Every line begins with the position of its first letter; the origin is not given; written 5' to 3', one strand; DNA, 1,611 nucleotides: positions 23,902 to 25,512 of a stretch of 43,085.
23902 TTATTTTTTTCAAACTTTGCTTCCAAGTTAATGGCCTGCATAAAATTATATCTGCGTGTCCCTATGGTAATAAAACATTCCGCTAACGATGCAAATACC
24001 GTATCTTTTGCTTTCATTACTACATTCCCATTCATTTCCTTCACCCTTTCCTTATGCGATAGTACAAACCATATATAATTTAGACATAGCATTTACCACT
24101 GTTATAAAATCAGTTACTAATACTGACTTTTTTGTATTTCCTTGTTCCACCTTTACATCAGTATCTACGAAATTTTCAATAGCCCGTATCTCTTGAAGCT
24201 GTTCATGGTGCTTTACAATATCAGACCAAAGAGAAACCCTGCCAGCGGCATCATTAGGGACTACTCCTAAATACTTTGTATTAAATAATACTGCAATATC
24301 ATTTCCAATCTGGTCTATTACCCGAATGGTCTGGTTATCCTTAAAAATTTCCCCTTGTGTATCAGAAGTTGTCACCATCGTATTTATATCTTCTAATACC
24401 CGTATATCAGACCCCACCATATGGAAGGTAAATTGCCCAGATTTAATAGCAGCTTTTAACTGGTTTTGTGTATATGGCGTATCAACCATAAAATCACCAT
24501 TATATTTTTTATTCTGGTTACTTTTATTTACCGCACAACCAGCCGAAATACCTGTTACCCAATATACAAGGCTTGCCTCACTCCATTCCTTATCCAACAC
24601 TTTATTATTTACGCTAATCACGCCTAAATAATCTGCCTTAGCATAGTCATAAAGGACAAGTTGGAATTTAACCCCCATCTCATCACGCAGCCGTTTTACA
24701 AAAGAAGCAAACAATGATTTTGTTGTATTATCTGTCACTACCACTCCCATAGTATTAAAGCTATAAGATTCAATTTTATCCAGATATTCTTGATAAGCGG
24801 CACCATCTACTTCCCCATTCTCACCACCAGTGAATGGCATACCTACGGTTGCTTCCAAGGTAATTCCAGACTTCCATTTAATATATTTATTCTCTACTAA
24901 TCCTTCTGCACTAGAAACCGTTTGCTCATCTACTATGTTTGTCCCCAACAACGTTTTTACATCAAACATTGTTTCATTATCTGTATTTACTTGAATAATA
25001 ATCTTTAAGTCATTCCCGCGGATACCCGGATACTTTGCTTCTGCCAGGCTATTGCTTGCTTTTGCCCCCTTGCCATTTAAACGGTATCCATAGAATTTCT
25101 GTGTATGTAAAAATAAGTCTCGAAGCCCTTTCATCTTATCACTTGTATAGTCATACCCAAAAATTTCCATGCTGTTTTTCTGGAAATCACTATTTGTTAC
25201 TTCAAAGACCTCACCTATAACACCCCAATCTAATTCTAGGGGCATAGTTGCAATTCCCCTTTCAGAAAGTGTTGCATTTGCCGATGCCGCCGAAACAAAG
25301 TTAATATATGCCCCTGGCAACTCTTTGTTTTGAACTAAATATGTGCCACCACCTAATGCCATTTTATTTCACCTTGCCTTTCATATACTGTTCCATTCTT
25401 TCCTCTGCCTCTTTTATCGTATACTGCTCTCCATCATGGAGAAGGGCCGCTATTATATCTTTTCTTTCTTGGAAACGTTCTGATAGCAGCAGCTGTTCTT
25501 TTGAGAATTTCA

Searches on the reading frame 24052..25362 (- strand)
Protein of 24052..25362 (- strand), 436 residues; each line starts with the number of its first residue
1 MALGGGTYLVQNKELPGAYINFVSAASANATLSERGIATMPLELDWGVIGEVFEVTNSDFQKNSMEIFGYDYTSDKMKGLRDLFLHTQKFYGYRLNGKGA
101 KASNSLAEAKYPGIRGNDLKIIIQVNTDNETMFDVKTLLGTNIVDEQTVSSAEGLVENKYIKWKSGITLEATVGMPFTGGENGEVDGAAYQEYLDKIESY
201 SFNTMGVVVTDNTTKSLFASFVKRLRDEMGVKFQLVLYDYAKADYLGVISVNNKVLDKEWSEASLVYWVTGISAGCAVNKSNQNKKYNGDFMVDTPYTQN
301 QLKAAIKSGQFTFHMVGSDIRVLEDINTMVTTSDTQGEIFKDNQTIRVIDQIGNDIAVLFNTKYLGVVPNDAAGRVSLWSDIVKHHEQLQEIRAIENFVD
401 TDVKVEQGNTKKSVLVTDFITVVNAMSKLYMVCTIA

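Call 53: search_protein_families(library=phrogs, proteins=[window:24052-25362:-], max_evalue=0.00001)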
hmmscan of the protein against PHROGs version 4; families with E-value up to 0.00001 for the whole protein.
window:24052-25362:- (436 aa): 2 families
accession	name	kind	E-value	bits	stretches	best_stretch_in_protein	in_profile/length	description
phrog_279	-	tail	6.2e-132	441.8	1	4-433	2-480/489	tail sheath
phrog_1480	-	tail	1.1e-46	160.4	1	187-402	81-300/353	tail sheath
